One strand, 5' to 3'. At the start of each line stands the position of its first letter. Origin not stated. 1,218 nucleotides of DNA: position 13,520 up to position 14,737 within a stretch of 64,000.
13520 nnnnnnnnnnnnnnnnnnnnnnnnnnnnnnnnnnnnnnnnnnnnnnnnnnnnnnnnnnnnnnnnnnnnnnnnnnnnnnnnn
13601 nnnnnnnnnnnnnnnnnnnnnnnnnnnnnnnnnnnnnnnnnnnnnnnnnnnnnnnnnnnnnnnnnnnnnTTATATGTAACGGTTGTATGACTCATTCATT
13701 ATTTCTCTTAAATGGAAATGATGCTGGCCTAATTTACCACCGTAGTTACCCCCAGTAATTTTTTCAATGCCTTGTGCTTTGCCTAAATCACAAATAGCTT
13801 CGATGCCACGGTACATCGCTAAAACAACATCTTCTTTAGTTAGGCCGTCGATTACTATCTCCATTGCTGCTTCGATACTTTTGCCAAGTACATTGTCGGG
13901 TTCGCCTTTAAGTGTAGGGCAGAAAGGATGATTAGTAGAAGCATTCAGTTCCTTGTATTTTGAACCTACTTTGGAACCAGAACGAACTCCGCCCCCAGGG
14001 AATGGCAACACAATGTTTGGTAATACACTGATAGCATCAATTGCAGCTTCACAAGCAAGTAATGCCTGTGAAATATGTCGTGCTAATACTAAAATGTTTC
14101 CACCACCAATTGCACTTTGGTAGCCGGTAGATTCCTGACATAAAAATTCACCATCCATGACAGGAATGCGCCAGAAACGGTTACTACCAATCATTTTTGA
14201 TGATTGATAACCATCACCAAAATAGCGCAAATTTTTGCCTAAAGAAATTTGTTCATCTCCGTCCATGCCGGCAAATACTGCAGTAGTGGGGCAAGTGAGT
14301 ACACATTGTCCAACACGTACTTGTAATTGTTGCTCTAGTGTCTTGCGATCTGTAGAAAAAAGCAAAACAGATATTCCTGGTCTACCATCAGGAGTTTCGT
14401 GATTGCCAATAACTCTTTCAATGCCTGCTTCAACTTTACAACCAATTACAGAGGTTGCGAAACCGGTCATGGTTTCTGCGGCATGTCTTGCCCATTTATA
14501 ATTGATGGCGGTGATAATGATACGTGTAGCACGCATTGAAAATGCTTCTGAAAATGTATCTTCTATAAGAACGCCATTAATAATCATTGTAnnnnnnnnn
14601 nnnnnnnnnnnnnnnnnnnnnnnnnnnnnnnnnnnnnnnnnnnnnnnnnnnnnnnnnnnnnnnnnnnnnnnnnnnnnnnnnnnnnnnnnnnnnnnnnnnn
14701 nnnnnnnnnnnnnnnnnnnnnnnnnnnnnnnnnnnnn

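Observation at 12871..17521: Complete methanofuran/H4MPT-dependent formyltransferase/hydrolase complex (fhcB-A-D-C) in a low-GC gammaproteobacterium, with cofactor genes 10 kb away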

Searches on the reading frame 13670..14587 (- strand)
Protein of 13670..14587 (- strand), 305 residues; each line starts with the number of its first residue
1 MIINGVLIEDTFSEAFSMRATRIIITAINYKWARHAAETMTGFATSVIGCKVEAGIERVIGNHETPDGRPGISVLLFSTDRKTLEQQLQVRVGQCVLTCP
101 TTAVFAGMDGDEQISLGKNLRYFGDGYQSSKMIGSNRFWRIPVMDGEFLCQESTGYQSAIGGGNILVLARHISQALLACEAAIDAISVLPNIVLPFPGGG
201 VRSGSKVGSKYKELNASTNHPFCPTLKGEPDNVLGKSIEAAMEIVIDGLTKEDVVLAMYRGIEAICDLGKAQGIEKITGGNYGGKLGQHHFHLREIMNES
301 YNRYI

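Call 3: search_protein_families(library=pfam, proteins=[window:13670-14587:-])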
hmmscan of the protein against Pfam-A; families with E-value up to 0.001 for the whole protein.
window:13670-14587:- (305 aa): 2 families
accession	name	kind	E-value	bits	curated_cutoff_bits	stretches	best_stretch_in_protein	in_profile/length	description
PF01913.23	FTR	-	3.2e-62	209.1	27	1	1-143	1-142/142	Formylmethanofuran-tetrahydromethanopterin formyltransferase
PF02741.20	FTR_C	-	5.1e-56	189.3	25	1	146-296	1-149/149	FTR, proximal lobe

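Call 4: search_protein_families(library=ncbifam, proteins=[window:13670-14587:-])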
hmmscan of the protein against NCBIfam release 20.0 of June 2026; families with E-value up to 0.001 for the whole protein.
window:13670-14587:- (305 aa): 2 families
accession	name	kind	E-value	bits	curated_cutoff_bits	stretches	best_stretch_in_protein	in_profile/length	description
NF002554.0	PRK02114.1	subfamily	2.1e-132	441.1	297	1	1-297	1-296/297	formylmethanofuran--tetrahydromethanopterin N-formyltransferase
TIGR03119.1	one_C_fhcD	equivalog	2.2e-125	417.9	292.6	1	8-296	1-288/288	formylmethanofuran--tetrahydromethanopterin N-formyltransferase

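Call 12: find_encoding_contigs(protein=window:13670-14587:-, flank=10000, max_places=6)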
Protein window:13670-14587:- (305 aa): no gene with exactly this product is on record in the collection.

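Call 13: find_homologous_proteins(query=window:13670-14587:-, max_evalue=1e-20)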
Query window:13670-14587:- (305 aa): 8000 proteins with E <= 1e-20 among 8000 candidates; the best 120 are listed.
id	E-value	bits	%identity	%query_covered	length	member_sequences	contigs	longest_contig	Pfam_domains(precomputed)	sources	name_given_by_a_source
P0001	4.2e-186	636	91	100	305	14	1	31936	PF01913.24,PF02741.21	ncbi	-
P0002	1.5e-185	634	89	100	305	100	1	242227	PF01913.24,PF02741.21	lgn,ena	-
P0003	2.4e-185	633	88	100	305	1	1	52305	PF01913.24,PF02741.21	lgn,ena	-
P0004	2.4e-185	633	90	100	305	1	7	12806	PF01913.24,PF02741.21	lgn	-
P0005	3.4e-185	633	89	100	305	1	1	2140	PF01913.24,PF02741.21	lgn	-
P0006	3.5e-185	633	89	100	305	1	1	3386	PF01913.24,PF02741.21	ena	-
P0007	3.7e-185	632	90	100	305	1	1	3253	PF01913.24,PF02741.21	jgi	-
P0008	1.4e-184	631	90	100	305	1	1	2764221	PF01913.24,PF02741.21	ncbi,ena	-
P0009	2.1e-183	627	89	100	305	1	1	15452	PF01913.24,PF02741.21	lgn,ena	-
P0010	3.8e-183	626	88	100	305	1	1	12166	PF01913.24,PF02741.21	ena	-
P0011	4.2e-183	626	87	100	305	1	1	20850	PF01913.24,PF02741.21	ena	-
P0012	5.7e-183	625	88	100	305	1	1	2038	PF01913.24,PF02741.21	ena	-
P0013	1.7e-182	624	88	100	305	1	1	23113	PF01913.24,PF02741.21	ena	-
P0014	1.8e-182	624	88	100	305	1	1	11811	PF01913.24,PF02741.21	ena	-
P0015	1.8e-182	624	89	100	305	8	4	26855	PF01913.24,PF02741.21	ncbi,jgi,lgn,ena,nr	ncbi:MAG: formylmethanofuran--tetrahydromethanopterin N-formyltransferase [Gammaproteobacteria bacte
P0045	9.7e-158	542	83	92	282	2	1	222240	PF01913.24,PF02741.21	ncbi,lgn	-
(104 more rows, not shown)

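Call 14: find_encoding_contigs(protein=P0008, flank=10000, max_places=3)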
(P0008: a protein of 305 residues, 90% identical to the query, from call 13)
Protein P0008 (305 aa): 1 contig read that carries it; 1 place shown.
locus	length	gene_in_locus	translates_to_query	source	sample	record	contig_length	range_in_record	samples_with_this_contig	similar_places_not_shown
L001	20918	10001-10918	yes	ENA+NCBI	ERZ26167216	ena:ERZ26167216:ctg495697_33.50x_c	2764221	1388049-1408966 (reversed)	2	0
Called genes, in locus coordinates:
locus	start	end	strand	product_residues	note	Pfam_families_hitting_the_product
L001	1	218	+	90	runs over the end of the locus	PF14026:SCO4226-like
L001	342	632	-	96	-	-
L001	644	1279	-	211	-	PF00578:AhpC-TSA, PF08534:Redoxin, PF00255:GSHPx (faint), PF00085:Thioredoxin (weak), PF13098:Thioredoxin_2, PF13905:Thioredoxin_8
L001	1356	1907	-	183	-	PF08534:Redoxin, PF00578:AhpC-TSA, PF13098:Thioredoxin_2 (faint), PF13905:Thioredoxin_8 (weak)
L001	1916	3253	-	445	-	PF03150:CCP_MauG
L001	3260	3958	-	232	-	PF02630:SCO1-SenC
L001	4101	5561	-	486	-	PF05694:SBP56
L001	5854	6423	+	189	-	PF00578:AhpC-TSA, PF02630:SCO1-SenC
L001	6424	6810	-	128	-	PF01329:Pterin_4a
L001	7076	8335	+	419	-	-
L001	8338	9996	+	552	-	PF07969:Amidohydro_3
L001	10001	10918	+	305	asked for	PF01913:FTR, PF02741:FTR_C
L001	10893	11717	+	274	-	PF01493:GXGXG (weak)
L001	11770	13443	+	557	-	PF01257:2Fe-2S_thioredx, PF01512:Complex1_51K, PF10531:SLBB (weak), PF10589:NADH_4Fe-4S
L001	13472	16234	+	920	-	PF00111:Fer2, PF13510:Fer2_4, PF22117:Fer4_Nqo3, PF12838:Fer4_7, PF13183:Fer4_8 (weak), PF04879:Molybdop_Fe4S4, PF00384:Molybdopterin, PF01568:Molydop_binding, +5 more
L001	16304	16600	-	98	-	-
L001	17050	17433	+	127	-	PF04116:FA_hydroxylase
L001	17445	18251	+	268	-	PF02574:S-methyl_trans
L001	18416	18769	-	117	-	PF17263:DUF5329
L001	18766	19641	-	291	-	PF03372:Exo_endo_phos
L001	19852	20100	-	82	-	PF03625:DUF302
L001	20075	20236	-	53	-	PF03625:DUF302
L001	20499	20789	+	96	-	-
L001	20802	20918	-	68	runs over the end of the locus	-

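Call 15: find_related_loci(query=window:13670-14587:-, collection=genome_contigs, flank=10000)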
Query window:13670-14587:- (305 aa) in genome_contigs; peptide patterns used: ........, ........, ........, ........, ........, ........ (x = any residue, [..] = any of these).
315 stretches matched a pattern; 53 encode a relative of the query (tblastn E <= 1e-3); 53 distinct loci.
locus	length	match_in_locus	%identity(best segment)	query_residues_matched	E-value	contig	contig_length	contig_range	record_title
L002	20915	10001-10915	95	1-305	0e+0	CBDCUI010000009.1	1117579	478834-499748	MAG: Gammaproteobacteria bacterium isolate 743376f1-14b3-4e29-811e-3c2fa12b1d83 genome assembly, contig: contig_9, whole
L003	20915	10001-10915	91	1-305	0e+0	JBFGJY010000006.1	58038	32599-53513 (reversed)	MAG: Gammaproteobacteria bacterium isolate Mix_sand03.2021.01.D.33 k141_865646_length_58038_cov_13.5049, whole genome sh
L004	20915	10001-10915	90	1-305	0e+0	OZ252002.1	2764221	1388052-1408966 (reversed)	MAG: Gammaproteobacteria bacterium isolate d484a861-56e0-41a6-afea-df8291d130ef genome assembly, chromosome: 1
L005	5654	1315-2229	89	1-305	0e+0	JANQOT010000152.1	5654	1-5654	MAG: Gammaproteobacteria bacterium isolate IP29b_bin.141 k99_2102434, whole genome shotgun sequence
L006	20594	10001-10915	89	1-305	0e+0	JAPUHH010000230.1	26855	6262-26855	MAG: Gammaproteobacteria bacterium isolate KW1-S05_58 KW1-S05_58_cg230, whole genome shotgun sequence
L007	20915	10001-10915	88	1-305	0e+0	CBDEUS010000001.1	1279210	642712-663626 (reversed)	MAG: Gammaproteobacteria bacterium isolate 4feee3f2-ccb9-4819-93ba-1bc2e9d0c05e genome assembly, contig: contig_1, whole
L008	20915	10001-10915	88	1-305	0e+0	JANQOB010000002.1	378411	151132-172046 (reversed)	MAG: Gammaproteobacteria bacterium isolate IP29b_bin.12 k99_2239882, whole genome shotgun sequence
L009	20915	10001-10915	88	1-305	0e+0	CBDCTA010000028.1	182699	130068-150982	MAG: Gammaproteobacteria bacterium isolate 5855a647-896d-46ad-840d-d36910132e9f genome assembly, contig: contig_28, whol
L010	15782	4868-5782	88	1-305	0e+0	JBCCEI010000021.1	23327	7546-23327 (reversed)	MAG: Pseudomonadota bacterium isolate P01_B01_bin.103 k141_2244936_length_23327_cov_15.1270, whole genome shotgun sequen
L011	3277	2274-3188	87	1-305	0e+0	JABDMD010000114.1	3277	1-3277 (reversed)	MAG: Gammaproteobacteria bacterium isolate SS_bin_92 k127_2676208, whole genome shotgun sequence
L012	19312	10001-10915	86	1-305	0e+0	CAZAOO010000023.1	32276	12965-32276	MAG TPA_asm: uncultured Thiotrichales bacterium isolate SRP072547_co1_206 genome assembly, contig: NODE_1694_length_3227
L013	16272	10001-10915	85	1-305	0e+0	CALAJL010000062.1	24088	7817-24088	MAG: uncultured Gammaproteobacteria bacterium isolate L1_Bin_METABAT__212_1 genome assembly, contig: c_000000488548, who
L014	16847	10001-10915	85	1-305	0e+0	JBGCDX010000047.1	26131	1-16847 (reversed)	MAG: Gammaproteobacteria bacterium isolate SGMAG-62 contig47, whole genome shotgun sequence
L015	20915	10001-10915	85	1-305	0e+0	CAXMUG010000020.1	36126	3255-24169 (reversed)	MAG: uncultured Mycobacterium sp. isolate 10C-St8-MC-01_bin.28.orig genome assembly, contig: k141_1791550, whole genome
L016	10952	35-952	86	1-305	0e+0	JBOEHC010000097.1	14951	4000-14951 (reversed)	MAG: Gammaproteobacteria bacterium isolate PBSgam12 PBS13d_contig_9970, whole genome shotgun sequence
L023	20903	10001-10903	83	1-301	2e-175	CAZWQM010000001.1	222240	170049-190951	MAG TPA_asm: uncultured Thiotrichales bacterium isolate SRP329387_co1_52 genome assembly, contig: NODE_8_length_222240_c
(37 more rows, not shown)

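Call 19: search_solved_structures(query=window:13670-14587:-, max_evalue=1e-10, show_alignments=1)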
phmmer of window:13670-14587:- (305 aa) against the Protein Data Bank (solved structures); distinct sequences matched with E-value up to 1e-10: 4.
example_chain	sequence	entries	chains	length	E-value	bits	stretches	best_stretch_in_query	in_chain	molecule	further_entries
6s6y_D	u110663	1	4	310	4.6e-96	325.1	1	3-298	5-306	Formylmethanofuran--tetrahydromethanopterin formyltransferase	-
1m5s_A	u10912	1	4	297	5.6e-81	275.6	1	1-296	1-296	Formylmethanofuran--tetrahydromethanopterin formyltransferase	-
1m5h_A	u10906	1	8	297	3.7e-80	272.9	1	2-296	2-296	Formylmethanofuran--tetrahydromethanopterin formyltransferase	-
1ftr_A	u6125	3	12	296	2.9e-78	266.7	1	1-296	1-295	FORMYLMETHANOFURAN:TETRAHYDROMETHANOPTERIN FORMYLTRANSFERASE | Formylmethanofuran--tetrahydromethanopterin formyltransferase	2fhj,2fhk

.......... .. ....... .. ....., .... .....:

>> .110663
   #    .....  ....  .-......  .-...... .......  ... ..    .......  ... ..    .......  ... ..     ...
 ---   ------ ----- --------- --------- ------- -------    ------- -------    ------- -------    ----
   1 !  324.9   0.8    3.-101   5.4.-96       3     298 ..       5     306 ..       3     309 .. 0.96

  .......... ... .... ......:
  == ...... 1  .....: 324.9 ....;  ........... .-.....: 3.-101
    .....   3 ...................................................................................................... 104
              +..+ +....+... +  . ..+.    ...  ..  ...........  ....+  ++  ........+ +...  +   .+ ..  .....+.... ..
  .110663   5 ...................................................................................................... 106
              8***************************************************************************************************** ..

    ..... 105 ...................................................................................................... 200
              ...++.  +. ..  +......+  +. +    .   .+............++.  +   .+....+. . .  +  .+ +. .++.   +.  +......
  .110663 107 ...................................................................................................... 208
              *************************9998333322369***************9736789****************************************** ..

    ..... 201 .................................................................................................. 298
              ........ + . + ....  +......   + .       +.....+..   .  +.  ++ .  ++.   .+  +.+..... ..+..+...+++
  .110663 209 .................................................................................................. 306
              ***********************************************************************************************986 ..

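Call 26: find_encoding_contigs(protein=P0045, flank=10000, max_places=2)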
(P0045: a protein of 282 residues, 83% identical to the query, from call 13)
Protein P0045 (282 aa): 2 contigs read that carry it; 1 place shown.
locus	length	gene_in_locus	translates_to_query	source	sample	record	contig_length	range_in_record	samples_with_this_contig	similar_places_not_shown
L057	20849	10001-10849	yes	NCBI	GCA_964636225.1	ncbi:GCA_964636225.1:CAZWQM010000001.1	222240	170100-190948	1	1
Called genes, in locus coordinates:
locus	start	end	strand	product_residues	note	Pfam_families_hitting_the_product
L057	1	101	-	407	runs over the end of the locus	PF01242:PTPS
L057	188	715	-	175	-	PF08714:Fae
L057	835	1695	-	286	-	PF01874:CitG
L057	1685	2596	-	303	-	PF14397:ATPgrasp_ST (faint), PF02655:ATP-grasp_3 (weak), PF08443:RimK, PF02955:GSH-S_ATP, PF14398:ATPgrasp_YheCD (faint)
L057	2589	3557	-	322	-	PF02289:MCH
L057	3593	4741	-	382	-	PF02655:ATP-grasp_3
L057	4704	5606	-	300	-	PF09176:Mpt_N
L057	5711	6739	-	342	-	PF00288:GHMP_kinases_N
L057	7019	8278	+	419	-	-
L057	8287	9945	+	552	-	PF07969:Amidohydro_3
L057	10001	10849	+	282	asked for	PF01913:FTR, PF02741:FTR_C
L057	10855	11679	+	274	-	PF01493:GXGXG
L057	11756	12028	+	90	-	PF14026:SCO4226-like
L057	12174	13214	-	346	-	PF08240:ADH_N, PF00107:ADH_zinc_N, PF13602:ADH_zinc_N_2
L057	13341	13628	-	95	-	-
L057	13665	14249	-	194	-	PF00578:AhpC-TSA, PF08534:Redoxin, PF02630:SCO1-SenC (weak), PF00085:Thioredoxin (weak), PF13098:Thioredoxin_2, PF13905:Thioredoxin_8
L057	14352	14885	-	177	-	PF08534:Redoxin, PF00578:AhpC-TSA, PF13905:Thioredoxin_8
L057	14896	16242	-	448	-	PF03150:CCP_MauG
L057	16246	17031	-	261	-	PF02630:SCO1-SenC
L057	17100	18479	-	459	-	PF05694:SBP56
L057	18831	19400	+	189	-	PF00578:AhpC-TSA, PF02630:SCO1-SenC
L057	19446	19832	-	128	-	PF01329:Pterin_4a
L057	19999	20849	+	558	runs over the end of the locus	PF01257:2Fe-2S_thioredx, PF01512:Complex1_51K, PF10589:NADH_4Fe-4S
